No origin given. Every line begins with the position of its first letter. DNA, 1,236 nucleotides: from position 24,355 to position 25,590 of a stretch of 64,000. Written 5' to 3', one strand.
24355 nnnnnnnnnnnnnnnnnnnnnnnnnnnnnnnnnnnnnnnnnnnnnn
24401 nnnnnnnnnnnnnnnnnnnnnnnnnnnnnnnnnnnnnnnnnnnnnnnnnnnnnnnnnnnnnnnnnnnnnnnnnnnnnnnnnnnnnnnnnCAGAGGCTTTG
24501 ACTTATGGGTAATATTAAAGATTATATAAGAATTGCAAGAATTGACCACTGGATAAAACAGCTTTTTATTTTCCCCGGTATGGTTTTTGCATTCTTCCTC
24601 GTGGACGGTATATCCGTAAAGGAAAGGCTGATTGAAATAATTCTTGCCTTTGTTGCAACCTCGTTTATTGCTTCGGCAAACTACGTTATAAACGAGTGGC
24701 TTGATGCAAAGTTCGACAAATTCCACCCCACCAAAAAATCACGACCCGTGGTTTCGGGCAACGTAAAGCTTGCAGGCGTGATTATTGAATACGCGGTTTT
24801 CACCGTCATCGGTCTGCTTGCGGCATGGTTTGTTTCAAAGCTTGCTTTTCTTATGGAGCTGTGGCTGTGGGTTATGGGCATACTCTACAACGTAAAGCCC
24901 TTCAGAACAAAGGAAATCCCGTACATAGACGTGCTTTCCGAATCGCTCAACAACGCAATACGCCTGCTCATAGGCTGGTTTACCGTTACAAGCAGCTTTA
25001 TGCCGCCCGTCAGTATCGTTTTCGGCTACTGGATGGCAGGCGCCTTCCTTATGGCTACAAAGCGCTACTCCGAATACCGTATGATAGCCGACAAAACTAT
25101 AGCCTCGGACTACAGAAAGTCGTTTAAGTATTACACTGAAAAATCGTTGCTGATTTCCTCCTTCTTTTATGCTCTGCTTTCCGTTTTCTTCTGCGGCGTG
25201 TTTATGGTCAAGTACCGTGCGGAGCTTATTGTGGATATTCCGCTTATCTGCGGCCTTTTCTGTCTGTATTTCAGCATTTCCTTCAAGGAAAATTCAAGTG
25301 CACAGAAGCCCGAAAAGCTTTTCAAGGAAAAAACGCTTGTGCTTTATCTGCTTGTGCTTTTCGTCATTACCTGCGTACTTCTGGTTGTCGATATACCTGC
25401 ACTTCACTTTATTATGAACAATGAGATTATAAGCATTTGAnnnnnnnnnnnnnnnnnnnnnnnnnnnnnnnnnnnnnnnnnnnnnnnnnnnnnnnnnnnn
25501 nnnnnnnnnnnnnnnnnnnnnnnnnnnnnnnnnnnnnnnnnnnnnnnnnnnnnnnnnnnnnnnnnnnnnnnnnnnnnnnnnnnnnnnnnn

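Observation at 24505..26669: DPPR-synthase-like UbiA prenyltransferase coupled to a GT-C-like polytopic protein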

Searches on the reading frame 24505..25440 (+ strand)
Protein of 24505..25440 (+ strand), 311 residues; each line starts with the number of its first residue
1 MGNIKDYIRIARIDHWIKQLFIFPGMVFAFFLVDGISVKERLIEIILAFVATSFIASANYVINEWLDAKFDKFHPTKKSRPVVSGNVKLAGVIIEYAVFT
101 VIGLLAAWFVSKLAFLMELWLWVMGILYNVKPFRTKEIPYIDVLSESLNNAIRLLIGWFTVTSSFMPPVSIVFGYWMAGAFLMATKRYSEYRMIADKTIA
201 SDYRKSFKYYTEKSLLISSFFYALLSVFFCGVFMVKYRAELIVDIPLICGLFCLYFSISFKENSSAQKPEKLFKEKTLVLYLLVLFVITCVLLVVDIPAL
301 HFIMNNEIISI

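Call 3: search_protein_families(library=pfam, proteins=[window:24505-25440:+], max_evalue=0.01)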
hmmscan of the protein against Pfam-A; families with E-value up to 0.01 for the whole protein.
window:24505-25440:+ (311 aa): 2 families
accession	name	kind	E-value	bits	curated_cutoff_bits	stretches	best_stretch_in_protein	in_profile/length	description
PF01040.23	UbiA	-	4e-27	95.5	34.2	1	43-273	20-244/250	UbiA prenyltransferase family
PF19545.4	DUF6069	-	0.0046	17.5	27.2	0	41-127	6-86/129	Family of unknown function (DUF6069)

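Call 4: search_protein_families(library=ncbifam, proteins=[window:24505-25440:+], max_evalue=0.01)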
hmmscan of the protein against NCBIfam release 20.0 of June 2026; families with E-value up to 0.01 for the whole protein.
window:24505-25440:+ (311 aa): 24 families
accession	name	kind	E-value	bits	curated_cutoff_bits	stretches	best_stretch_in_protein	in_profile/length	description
NF008977.0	PRK12324.1-2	equivalog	4.4e-27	95.2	234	1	4-293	2-286/297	decaprenyl-phosphate phosphoribosyltransferase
NF006088.0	PRK08238.1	equivalog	1.5e-22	79.9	351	1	3-199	191-378/482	UbiA family prenyltransferase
NF008978.0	PRK12324.1-4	equivalog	4.9e-19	68.4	207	1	6-215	34-234/322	decaprenyl-phosphate phosphoribosyltransferase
NF008976.0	PRK12324.1-1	equivalog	1.1e-15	57.8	474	1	8-223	22-230/306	decaprenyl-phosphate phosphoribosyltransferase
NF009523.0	PRK12884.1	equivalog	1.6e-15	57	269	1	4-289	4-276/279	prenyltransferase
TIGR01473.1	cyoE_ctaB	equivalog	6.5e-13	49.1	210.3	1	23-288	20-278/281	heme o synthase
TIGR01475.1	ubiA_other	subfamily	2.2e-12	47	180.8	1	3-292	1-281/282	UbiA-like polyprenyltransferase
NF009516.0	PRK12875.1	equivalog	4.3e-09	35.9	205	1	43-189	51-195/292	prenyltransferase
NF035940.1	prenyl_rel_EboC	equivalog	1.5e-08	34.3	250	1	22-166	18-157/292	UbiA-like protein EboC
NF005742.0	PRK07566.1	equivalog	3.2e-08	33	313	1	50-141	73-162/315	chlorophyll synthase ChlG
NF041585.1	MqnP_Cj_Hp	exception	5e-08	32.8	375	1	5-291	2-278/281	menaquinone biosynthesis prenyltransferase MqnP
TIGR01476.1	chlor_syn_BchG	subfamily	1.8e-07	30.9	212.3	1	42-140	36-134/283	(bacterio)chlorophyll synthase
TIGR01474.1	ubiA_proteo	equivalog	3.1e-07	30.2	275.45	1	6-284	3-274/282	4-hydroxybenzoate octaprenyltransferase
NF009515.0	PRK12874.1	equivalog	4.9e-07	29.4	392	1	3-292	7-286/291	4-hydroxybenzoate polyprenyltransferase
NF009609.0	PRK13106.1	equivalog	7.1e-07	28.9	349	1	6-129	17-135/301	prenyltransferase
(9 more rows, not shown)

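Call 8: find_homologous_proteins(query=window:24505-25440:+)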
Query window:24505-25440:+ (311 aa): 4530 proteins with E <= 0.001 among 6174 candidates; the best 120 are listed.
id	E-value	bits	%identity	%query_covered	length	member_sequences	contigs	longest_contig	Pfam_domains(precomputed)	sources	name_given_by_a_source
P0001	5.2e-195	665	98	100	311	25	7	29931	PF01040.24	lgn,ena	-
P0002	2.1e-178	610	86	100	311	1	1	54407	PF01040.24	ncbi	-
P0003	3.2e-178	610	87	100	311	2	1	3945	PF01040.24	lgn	-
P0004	5.1e-178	609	87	100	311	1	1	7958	PF01040.24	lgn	-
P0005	2.9e-177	607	86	100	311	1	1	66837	PF01040.24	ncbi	-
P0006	3.5e-176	603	86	100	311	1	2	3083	PF01040.24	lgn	-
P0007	3.0e-175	600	86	100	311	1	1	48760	PF01040.24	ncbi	-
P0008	4.2e-174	596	86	100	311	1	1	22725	PF01040.24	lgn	-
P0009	3.3e-166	570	81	99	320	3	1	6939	PF01040.24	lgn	-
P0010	5.2e-163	560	79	99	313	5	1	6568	PF01040.24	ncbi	-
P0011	4.5e-161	553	77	100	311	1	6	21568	PF01040.24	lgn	-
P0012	1.1e-159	549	78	100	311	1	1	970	PF01040.24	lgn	-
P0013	1.8e-159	548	77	99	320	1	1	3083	PF01040.24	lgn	-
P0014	7.4e-158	543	76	100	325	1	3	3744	PF01040.24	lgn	-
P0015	1.3e-152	526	76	99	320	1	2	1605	PF01040.24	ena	-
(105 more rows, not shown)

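Call 9: search_solved_structures(query=window:24505-25440:+, max_evalue=0.01, show_alignments=2)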
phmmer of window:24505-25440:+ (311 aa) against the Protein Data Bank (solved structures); distinct sequences matched with E-value up to 0.01: 2.
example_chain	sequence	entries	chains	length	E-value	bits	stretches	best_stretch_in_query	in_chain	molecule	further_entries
8j8j_D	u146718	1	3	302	1e-12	51.3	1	8-221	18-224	Decaprenyl-phosphate phosphoribosyltransferase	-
8j8k_A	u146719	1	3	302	0.00016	24.4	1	8-221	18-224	Decaprenyl-phosphate phosphoribosyltransferase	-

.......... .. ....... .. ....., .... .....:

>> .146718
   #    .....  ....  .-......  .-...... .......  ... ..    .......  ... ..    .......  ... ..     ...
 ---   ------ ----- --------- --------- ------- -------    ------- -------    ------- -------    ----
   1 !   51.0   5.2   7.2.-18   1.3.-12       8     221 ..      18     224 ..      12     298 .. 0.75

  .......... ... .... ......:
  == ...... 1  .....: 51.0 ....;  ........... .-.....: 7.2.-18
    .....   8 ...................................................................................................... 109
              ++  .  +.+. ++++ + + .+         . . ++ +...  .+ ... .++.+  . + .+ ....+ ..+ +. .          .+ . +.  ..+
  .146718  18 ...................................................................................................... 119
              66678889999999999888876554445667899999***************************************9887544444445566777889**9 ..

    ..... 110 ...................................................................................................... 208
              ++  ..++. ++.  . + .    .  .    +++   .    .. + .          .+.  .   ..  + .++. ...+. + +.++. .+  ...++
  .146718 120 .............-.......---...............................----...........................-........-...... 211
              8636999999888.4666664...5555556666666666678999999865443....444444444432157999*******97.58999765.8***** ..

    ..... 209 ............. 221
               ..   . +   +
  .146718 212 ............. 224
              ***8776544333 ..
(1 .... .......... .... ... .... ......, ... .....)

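Call 14: find_related_loci(query=A1, collection=genome_contigs, flank=10000)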
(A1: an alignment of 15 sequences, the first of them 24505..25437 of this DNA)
Query A1 (311 aa) in genome_contigs; peptide patterns used: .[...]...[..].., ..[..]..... (x = any residue, [..] = any of these).
600 stretches matched a pattern (row limit reached: there are more); 553 encode a relative of the query (tblastn E <= 1e-3); the best 80 are kept; 80 distinct loci.
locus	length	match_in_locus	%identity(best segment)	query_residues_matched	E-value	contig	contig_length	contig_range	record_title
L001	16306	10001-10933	97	1-311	0e+0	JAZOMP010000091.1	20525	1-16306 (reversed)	MAG: Acutalibacteraceae bacterium isolate T1900045646_YK20190340.MAGScoT_cleanbin_000036 SGB_8170_k141_2141678, whole ge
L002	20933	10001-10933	96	1-311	0e+0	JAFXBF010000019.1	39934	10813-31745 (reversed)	MAG: Clostridia bacterium isolate RGIG6257 Sheep_Rectum-2__c387, whole genome shotgun sequence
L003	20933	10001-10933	86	1-311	0e+0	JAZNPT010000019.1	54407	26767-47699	MAG: Acutalibacteraceae bacterium isolate T1900044832_TS20190298.MAGScoT_cleanbin_000010 SGB_2900_k141_1037645, whole ge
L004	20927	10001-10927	86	3-311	0e+0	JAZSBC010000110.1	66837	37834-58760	MAG: Acutalibacteraceae bacterium isolate T1900044928_TS20190394.MAGScoT_cleanbin_000063 SGB_3405_k141_3285288, whole ge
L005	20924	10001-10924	69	4-311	2e-148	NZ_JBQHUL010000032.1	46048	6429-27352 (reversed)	Blautia sp. HCP28S3_G10 contig00032, whole genome shotgun sequence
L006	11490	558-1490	71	1-311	7e-147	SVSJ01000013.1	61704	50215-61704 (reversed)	MAG: Oscillospiraceae bacterium isolate SIG666 NODE_11662_length_61704_cov_3.718320, whole genome shotgun sequence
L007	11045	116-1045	65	3-311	5e-138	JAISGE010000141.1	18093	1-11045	MAG: Treponema sp. isolate Gx485_bin84 k119_3270175, whole genome shotgun sequence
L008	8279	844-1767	65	4-311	2e-136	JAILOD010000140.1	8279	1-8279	MAG: Lachnospiraceae bacterium isolate RUI297 k141_2372660_flag=1_multi=9.2539_len=8279, whole genome shotgun sequence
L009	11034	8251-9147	65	2-300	7e-135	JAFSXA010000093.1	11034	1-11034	MAG: Clostridia bacterium isolate RGIG3551 Goat_Rumen.Co__c790471, whole genome shotgun sequence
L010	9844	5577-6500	62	3-310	2e-133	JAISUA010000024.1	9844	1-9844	MAG: Clostridioides sp. isolate Md513_bin53 k119_2147523, whole genome shotgun sequence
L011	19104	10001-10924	61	3-309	4e-131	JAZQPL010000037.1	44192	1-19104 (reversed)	MAG: Acutalibacteraceae bacterium isolate T1900045239_TH20190009.MAGScoT_cleanbin_000019 SGB_5507_k141_2063552, whole ge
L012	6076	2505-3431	62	3-311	5e-131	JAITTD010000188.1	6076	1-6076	MAG: Bacteroidales bacterium isolate Rs511_bin43 k119_3511961, whole genome shotgun sequence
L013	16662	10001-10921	62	3-309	1e-126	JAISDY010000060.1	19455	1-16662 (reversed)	MAG: Endomicrobium sp. isolate Gx485_bin159 k119_3905786, whole genome shotgun sequence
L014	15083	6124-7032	63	7-311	1e-125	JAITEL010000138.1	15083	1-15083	MAG: Treponema sp. isolate Nm470_bin53 k119_938722, whole genome shotgun sequence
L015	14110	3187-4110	60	3-310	9e-124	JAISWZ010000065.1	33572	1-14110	MAG: Clostridiales bacterium isolate Nc350_bin154 k119_2041721, whole genome shotgun sequence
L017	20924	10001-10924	59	4-311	2e-123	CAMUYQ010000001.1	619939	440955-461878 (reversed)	MAG TPA_asm: uncultured Lachnospiraceae bacterium isolate SRR8387720_bin.4_metaWRAP_v1.3_MAG genome assembly, contig: ER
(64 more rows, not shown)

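Call 18: search_protein_families(library=pfam, proteins=[L003:10939-11625:+, L004:10933-11595:+, L017:10943-11587:+, L017:9330-10001:+, L017:8407-9327:+, L017:6224-8458:+, L017:11568-11960:+, L017:11908-13560:+, L012:3437-4027:+, L012:4032-6074:+], max_evalue=0.01)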
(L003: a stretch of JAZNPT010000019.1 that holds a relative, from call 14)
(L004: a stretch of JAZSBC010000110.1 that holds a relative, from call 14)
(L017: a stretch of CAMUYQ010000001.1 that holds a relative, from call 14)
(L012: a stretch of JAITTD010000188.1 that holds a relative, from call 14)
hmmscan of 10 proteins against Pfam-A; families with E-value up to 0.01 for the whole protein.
L003:10939-11625:+ (228 aa): 3 families
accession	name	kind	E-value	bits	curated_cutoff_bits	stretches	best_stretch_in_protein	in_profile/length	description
PF00702.32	Hydrolase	-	7.3e-08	33.5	26.4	1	14-199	3-189/191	haloacid dehalogenase-like hydrolase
PF13419.12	HAD_2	-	3.1e-06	27.9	23.8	1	113-205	82-176/178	Haloacid dehalogenase-like hydrolase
PF13242.12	Hydrolase_like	-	3e-05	24.3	22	1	163-204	4-45/75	HAD-hyrolase-like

L004:10933-11595:+ (220 aa): 4 families
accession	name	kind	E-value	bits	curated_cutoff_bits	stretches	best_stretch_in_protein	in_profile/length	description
PF13419.12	HAD_2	-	7.3e-08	33.2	23.8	1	160-205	132-176/178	Haloacid dehalogenase-like hydrolase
PF00702.32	Hydrolase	-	1.7e-07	32.3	26.4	1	13-199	2-189/191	haloacid dehalogenase-like hydrolase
PF13242.12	Hydrolase_like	-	8.8e-07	29.2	22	1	163-213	4-55/75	HAD-hyrolase-like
PF21120.3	MCM_WH_arc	-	0.0059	17.1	26.1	0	73-97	23-47/63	Archaeal MCM, winged-helix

L017:10943-11587:+ (214 aa): 3 families
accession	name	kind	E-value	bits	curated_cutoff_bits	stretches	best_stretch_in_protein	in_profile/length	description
PF00702.32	Hydrolase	-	1.4e-12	48.9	26.4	1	8-194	1-191/191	haloacid dehalogenase-like hydrolase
PF13419.12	HAD_2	-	5.3e-11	43.4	23.8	1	12-197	2-175/178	Haloacid dehalogenase-like hydrolase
PF13242.12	Hydrolase_like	-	1.1e-06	28.9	22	1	156-198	4-46/75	HAD-hyrolase-like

L017:9330-10001:+ (223 aa): 3 families
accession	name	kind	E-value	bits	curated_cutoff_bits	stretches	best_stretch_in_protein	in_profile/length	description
PF00834.25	Ribul_P_3_epim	-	6.7e-73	244.8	21.1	1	4-200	2-198/198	Ribulose-phosphate 3 epimerase family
PF01729.25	QRPTase_C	-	0.00051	20.2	23.1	0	152-199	111-158/169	Quinolinate phosphoribosyl transferase, C-terminal domain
PF00977.27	His_biosynth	-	0.0021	18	23.6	1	167-218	72-119/228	Histidine biosynthesis protein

L017:8407-9327:+ (306 aa): 11 families
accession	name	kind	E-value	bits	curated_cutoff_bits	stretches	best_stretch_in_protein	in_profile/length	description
PF03193.22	RsgA_GTPase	-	2.6e-53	180.8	30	1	76-240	1-173/174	RsgA GTPase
PF16745.11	RsgA_N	-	2.4e-19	69.3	27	1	18-66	1-49/54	RsgA N-terminal domain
PF01926.29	MMR_HSR1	-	3.8e-08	33.9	21.9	1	177-257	3-75/113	50S ribosome-binding GTPase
PF00735.24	Septin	-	5.1e-06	26.4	26.2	1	176-237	7-74/280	Septin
PF00009.33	GTP_EFTU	-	0.00033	20.7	26.5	0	111-172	111-183/188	Elongation factor Tu GTP binding domain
PF20703.3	nSTAND1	-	0.00094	19.3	27.1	1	164-199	23-59/379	Novel STAND NTPase 1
PF00005.33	ABC_tran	-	0.001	20.1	25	1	172-218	10-59/137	ABC transporter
PF00071.28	Ras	-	0.0029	17.7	21.6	0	78-171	59-156/162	Ras family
PF02421.24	FeoB_N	-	0.0033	17.4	27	0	113-170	97-155/156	Ferrous iron transport protein B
PF04548.22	AIG1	-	0.0039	17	27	1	178-241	5-63/212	AIG1 family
PF16897.10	MMR_HSR1_Xtn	-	0.0071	16.8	35.2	1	116-170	50-99/106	C-terminal region of MMR_HSR1 domain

L017:6224-8458:+ (744 aa): 6 families
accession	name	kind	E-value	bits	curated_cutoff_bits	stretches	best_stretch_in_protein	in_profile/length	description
PF00069.31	Pkinase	-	1.6e-58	198.6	31.7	1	12-257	1-253/263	Protein kinase domain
PF03793.24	PASTA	-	1.6e-43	147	23.2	3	593-655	1-63/64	PASTA domain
PF07714.23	PK_Tyr_Ser-Thr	-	6.3e-43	147.4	23.1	1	14-256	3-249/258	Protein tyrosine and serine/threonine kinase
PF03109.22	ABC1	-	1.1e-08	34.9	22.9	1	83-165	141-222/244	ABC1 atypical kinase-like domain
PF14531.12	Kinase-like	-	0.00038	20.3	25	1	115-215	150-257/289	Kinase-like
PF01102.23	Glycophorin_A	-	0.0056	17.4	30.1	0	360-446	16-101/114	Glycophorin A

L017:11568-11960:+ (130 aa): 2 families
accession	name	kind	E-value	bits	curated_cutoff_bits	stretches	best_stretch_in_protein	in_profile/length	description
PF00892.27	EamA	-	9.1e-06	26.4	28.2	1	15-112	40-135/135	EamA-like transporter family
PF02694.21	UPF0060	-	0.0045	17.6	24.9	1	44-113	38-104/107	Uncharacterised BCR, YnfA/UPF0060 family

L017:11908-13560:+ (550 aa): 1 family
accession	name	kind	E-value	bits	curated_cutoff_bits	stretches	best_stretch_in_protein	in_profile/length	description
PF00682.25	HMGL-like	-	3.7e-24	86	29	1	20-264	2-242/260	HMGL-like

L012:3437-4027:+ (196 aa): 3 families
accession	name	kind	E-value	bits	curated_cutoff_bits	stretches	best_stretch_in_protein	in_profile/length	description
PF00702.32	Hydrolase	-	7.3e-09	36.7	26.4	1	12-177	1-188/191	haloacid dehalogenase-like hydrolase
PF13419.12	HAD_2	-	1.3e-07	32.3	23.8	1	15-184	1-176/178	Haloacid dehalogenase-like hydrolase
PF13242.12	Hydrolase_like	-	0.0005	20.4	22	1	142-184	4-46/75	HAD-hyrolase-like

L012:4032-6074:+ (681 aa): 1 family
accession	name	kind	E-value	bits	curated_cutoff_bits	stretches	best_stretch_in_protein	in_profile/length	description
PF02493.26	MORN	-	1.6e-07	31.3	22.5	0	604-624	1-21/23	MORN repeat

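Call 21: search_protein_families(library=pfam, alignment_id=A2, max_evalue=0.001)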
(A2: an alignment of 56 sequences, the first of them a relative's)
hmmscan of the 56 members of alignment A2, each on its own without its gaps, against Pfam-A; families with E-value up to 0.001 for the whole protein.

A. member 1, L007:1423-3315:+ (631 aa): 0 families

B. families by the number of members that match (of 56 scanned): 16 families
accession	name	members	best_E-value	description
PF13231.12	PMT_2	9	2.7e-10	Dolichyl-phosphate-mannose-protein mannosyltransferase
PF01757.29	Acyl_transf_3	6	4.7e-29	Acyltransferase domain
PF01554.23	MatE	2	1.1e-52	MatE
PF19484.4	DUF6020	2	5e-41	Family of unknown function (DUF6020)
PF09594.16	GT87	2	5.6e-15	Glycosyltransferase family 87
PF00375.23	SDF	1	1.4e-125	Sodium:dicarboxylate symporter family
PF02653.21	BPD_transp_2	1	3.8e-33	Branched-chain amino acid transport system / permease component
PF03062.24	MBOAT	1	1.9e-31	MBOAT, membrane-bound O-acyltransferase family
PF19830.4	DUF6311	1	1.5e-30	Family of unknown function (DUF6311)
PF02366.24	PMT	1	2e-13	Dolichyl-phosphate-mannose-protein mannosyltransferase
PF13813.11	MBOAT_2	1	6.8e-09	Membrane bound O-acyl transferase family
PF03901.23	Glyco_transf_22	1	4e-08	Alg9-like mannosyltransferase family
PF02493.26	MORN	1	1.6e-07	MORN repeat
PF01943.22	Polysacc_synt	1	3e-07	Polysaccharide biosynthesis protein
PF04932.20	Wzy_C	1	7.7e-07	O-Antigen ligase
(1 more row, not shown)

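Call 56: predict_structure(alignment_id=A1)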
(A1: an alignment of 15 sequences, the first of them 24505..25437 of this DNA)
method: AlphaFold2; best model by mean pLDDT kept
length: 311 residues; sequences in the alignment: 15
mean_pLDDT: 85.4   pTM: 0.84
mean pLDDT of the five models: 85.4, 84.8, 83.1, 80.8, 79.6
residues with pLDDT >= 90: 126; 70-90: 164; 50-70: 17; < 50: 4
segments of 3 or more residues with pLDDT < 50: 309-311
pLDDT, mean of each block of 10 residues (from residue 1): 69 79 92 87 95 92 82 77 77 91 96 96 83 70 84 95 90 93 90 88 86 92 92 83 90 90 73 82 91 87 62 45
secondary structure, 60 per line:
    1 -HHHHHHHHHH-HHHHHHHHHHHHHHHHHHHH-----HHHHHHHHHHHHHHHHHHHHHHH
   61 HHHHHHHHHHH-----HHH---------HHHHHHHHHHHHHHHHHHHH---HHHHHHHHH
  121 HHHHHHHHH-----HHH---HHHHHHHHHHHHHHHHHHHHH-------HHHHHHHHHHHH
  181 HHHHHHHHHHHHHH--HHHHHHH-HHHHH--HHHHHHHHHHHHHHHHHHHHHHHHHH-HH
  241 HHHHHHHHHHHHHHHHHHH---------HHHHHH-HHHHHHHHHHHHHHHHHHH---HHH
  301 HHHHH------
elements in order: H2-11 H13-32 H38-71 H89-108 H112-129 H141-161 H169-194 H197-203 H205-209 H212-237 H239-259 H269-274 H276-294 H298-305
